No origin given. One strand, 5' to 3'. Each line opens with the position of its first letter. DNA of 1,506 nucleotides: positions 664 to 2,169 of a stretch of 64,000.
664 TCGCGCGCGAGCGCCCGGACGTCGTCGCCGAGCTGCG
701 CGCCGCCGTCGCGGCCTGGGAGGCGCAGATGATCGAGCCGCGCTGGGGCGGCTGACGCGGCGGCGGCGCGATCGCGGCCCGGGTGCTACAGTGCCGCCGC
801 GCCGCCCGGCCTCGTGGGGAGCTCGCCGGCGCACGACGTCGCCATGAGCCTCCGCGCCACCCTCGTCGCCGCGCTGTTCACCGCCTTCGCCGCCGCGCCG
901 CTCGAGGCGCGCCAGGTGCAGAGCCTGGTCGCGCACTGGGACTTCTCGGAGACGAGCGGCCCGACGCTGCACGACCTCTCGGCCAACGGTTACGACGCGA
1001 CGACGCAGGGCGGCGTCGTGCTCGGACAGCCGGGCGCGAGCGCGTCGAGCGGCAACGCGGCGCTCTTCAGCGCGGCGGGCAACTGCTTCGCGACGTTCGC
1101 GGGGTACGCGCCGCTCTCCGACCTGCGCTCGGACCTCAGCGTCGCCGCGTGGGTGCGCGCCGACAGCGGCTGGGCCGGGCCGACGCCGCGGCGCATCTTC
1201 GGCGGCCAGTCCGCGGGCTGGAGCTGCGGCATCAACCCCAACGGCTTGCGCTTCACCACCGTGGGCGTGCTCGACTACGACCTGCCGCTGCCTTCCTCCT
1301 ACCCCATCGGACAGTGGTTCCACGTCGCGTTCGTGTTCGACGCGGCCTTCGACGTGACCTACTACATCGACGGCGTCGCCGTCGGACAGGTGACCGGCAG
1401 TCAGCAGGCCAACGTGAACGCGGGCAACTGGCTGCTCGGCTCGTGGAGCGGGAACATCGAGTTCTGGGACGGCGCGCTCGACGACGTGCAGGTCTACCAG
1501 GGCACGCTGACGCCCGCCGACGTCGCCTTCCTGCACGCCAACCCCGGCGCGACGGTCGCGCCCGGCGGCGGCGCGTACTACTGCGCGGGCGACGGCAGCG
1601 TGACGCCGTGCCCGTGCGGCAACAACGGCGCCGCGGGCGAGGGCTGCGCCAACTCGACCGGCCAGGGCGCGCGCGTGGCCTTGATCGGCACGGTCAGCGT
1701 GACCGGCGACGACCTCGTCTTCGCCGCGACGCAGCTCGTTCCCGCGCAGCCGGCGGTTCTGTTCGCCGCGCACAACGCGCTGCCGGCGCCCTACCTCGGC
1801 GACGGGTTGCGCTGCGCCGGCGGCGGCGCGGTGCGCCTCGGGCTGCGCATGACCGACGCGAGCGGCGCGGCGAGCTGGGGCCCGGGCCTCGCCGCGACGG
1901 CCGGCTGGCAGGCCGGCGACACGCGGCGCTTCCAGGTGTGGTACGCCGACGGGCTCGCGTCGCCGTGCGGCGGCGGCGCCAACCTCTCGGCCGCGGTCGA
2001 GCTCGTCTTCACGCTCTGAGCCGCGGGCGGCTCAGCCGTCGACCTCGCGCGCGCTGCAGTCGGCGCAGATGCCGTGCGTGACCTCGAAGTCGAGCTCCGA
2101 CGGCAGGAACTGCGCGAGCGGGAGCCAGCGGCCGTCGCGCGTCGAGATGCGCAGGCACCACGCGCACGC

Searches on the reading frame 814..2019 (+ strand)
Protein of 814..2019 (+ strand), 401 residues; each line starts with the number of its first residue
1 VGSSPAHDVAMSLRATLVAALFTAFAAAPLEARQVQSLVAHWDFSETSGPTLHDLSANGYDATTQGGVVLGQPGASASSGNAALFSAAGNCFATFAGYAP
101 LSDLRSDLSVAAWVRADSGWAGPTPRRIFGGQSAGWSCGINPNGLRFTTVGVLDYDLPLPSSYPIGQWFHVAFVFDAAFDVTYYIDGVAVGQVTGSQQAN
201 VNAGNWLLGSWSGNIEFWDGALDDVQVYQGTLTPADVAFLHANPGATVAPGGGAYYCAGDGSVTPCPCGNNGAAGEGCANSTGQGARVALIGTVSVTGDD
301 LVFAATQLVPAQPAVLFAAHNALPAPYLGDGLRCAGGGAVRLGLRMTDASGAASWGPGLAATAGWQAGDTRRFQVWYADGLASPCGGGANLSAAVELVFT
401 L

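Call 58: search_protein_families(library=pfam, proteins=[window:814-2019:+], max_evalue=0.00001)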
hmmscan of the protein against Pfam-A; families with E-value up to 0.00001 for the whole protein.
window:814-2019:+ (401 aa): 1 family
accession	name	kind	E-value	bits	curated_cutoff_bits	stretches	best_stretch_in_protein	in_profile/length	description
PF13385.13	Laminin_G_3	-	2.1e-23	83.6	27.6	1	105-238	16-151/151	Concanavalin A-like lectin/glucanases superfamily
